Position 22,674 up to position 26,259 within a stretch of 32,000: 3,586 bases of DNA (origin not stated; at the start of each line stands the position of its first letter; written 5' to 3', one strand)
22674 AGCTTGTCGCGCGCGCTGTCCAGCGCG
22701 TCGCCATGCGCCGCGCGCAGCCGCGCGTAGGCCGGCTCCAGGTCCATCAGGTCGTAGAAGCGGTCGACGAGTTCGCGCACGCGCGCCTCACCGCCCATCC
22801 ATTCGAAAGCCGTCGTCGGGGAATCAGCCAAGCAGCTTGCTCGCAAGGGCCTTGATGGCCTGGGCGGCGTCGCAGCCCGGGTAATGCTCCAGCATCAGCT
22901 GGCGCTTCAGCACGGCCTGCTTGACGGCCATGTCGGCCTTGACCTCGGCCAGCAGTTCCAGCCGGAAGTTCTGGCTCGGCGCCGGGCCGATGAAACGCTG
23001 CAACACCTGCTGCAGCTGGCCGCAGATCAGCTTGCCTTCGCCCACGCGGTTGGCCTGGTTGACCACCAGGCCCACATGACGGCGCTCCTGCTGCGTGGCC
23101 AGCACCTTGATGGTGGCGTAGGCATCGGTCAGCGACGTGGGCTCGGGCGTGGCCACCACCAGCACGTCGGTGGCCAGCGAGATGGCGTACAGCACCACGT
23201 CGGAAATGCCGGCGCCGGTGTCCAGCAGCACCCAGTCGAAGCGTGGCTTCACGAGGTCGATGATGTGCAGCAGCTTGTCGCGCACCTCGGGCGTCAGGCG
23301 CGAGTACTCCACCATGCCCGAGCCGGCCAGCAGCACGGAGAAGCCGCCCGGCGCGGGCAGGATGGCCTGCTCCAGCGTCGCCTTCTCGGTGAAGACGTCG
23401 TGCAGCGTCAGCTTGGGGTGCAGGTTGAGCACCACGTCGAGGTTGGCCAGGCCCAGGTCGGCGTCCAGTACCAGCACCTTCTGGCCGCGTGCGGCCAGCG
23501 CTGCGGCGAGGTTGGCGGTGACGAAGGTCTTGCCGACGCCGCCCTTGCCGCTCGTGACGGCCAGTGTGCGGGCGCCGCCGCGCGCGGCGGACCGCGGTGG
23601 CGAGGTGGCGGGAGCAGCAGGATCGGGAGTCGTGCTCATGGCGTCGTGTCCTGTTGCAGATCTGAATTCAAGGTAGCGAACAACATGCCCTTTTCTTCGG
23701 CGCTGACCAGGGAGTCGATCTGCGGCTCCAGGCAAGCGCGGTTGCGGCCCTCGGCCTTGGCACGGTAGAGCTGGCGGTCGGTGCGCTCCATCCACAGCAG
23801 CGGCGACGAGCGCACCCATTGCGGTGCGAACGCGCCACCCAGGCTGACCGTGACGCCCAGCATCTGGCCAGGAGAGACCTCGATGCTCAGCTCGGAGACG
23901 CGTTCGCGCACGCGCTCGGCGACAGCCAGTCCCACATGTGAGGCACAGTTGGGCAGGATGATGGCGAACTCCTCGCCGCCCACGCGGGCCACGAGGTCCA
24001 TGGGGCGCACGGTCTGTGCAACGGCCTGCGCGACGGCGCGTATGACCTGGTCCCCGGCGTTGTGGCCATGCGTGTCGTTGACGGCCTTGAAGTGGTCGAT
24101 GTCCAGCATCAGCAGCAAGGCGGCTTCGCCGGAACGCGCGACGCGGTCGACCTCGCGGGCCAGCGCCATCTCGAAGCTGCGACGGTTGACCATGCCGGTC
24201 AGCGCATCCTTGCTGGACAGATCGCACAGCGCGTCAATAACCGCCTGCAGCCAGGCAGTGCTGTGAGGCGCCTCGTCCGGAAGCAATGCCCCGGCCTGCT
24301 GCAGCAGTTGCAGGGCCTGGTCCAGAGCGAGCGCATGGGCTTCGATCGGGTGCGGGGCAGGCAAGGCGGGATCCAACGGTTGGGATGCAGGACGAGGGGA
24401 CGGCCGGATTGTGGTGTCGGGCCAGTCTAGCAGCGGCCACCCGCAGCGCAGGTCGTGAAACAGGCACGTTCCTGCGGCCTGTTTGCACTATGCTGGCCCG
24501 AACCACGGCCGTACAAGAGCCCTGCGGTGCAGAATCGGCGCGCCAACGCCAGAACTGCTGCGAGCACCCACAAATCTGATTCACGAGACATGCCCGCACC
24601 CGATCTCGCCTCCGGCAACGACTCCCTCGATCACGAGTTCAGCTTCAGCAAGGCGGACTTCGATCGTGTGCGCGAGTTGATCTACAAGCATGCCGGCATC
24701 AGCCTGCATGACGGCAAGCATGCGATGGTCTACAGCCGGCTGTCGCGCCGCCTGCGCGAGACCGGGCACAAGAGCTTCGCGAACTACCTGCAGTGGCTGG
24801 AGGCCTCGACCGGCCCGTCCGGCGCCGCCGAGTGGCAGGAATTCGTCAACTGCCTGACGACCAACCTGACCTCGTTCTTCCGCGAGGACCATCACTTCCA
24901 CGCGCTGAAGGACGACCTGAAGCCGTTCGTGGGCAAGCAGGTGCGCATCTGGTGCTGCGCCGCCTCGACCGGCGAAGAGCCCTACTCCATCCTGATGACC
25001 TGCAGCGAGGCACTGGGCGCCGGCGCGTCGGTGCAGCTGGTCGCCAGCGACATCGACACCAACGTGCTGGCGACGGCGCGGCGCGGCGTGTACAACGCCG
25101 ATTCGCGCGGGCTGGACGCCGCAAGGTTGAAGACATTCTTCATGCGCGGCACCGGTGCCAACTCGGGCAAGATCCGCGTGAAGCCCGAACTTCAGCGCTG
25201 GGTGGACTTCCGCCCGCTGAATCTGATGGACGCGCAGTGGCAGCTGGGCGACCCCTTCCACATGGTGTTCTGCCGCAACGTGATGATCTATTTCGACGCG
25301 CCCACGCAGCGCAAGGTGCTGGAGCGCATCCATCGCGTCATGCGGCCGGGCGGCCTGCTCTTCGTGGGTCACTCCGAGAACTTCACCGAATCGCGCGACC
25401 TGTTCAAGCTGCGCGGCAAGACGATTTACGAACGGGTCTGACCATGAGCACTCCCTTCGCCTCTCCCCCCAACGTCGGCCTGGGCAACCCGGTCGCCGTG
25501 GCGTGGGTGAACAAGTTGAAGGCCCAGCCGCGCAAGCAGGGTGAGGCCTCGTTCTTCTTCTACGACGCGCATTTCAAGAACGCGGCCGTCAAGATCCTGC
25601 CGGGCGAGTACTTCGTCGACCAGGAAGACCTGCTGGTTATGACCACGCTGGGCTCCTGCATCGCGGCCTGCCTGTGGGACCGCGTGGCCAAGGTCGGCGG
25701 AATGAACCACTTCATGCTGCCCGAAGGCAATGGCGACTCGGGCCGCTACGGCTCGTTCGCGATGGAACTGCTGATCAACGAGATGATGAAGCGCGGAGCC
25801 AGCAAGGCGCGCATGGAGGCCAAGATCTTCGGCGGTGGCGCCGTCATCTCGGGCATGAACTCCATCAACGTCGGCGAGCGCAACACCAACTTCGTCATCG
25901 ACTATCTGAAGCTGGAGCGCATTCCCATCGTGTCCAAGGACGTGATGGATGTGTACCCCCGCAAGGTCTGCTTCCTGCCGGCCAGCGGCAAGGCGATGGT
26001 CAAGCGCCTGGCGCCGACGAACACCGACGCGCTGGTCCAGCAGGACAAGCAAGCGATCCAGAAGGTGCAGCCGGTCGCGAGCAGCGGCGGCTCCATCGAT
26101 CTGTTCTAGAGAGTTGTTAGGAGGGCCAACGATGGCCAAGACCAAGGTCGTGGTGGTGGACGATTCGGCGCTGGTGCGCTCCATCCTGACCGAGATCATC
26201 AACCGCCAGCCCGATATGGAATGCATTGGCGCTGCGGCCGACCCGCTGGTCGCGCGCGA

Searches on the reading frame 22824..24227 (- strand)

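Call 9: search_protein_families(library=pfam, proteins=[window:22824-24227:-], max_evalue=0.01)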
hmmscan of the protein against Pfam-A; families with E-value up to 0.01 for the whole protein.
window:22824-24227:- (467 aa): 9 families
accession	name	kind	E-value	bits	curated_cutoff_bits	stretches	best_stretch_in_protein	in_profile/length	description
PF10609.15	ParA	-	2.1e-21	76.9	27.1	1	220-465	4-245/246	NUBPL iron-transfer P-loop NTPase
PF13614.12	AAA_31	-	2.5e-16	60.6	27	1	220-380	2-168/177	AAA domain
PF01656.29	CbiA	-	6.4e-15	55.7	25.4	1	222-440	1-120/125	CobQ/CobB/MinD/ParA nucleotide binding domain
PF00142.24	Fer4_NifH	-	6.1e-11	42.8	25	1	226-465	6-244/271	4Fe-4S iron sulfur cluster binding proteins, NifH/frxC family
PF06564.18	CBP_BcsQ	-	1.3e-09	38.4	21.3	1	221-464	3-232/234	Cellulose biosynthesis protein BcsQ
PF02374.21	ArsA_ATPase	-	1.3e-06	28.3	24.3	1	224-257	5-38/305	Anion-transporting ATPase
PF13500.12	AAA_26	-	0.00011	22.5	27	0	220-251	1-32/198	AAA domain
PF13481.12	AAA_25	-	0.00053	20.1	27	1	219-252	32-64/195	AAA domain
PF09140.17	MipZ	-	0.00096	19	20.7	1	223-361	4-128/262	ATPase MipZ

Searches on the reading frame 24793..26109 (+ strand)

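Call 9: search_protein_families(library=pfam, proteins=[window:24793-26109:+], max_evalue=0.01)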
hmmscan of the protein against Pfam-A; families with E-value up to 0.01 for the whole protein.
window:24793-26109:+ (438 aa): 1 family
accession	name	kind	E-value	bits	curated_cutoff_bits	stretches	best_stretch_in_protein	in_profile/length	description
PF03975.18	CheD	-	2.4e-29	102.1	25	1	308-405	1-108/108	CheD chemotactic sensory transduction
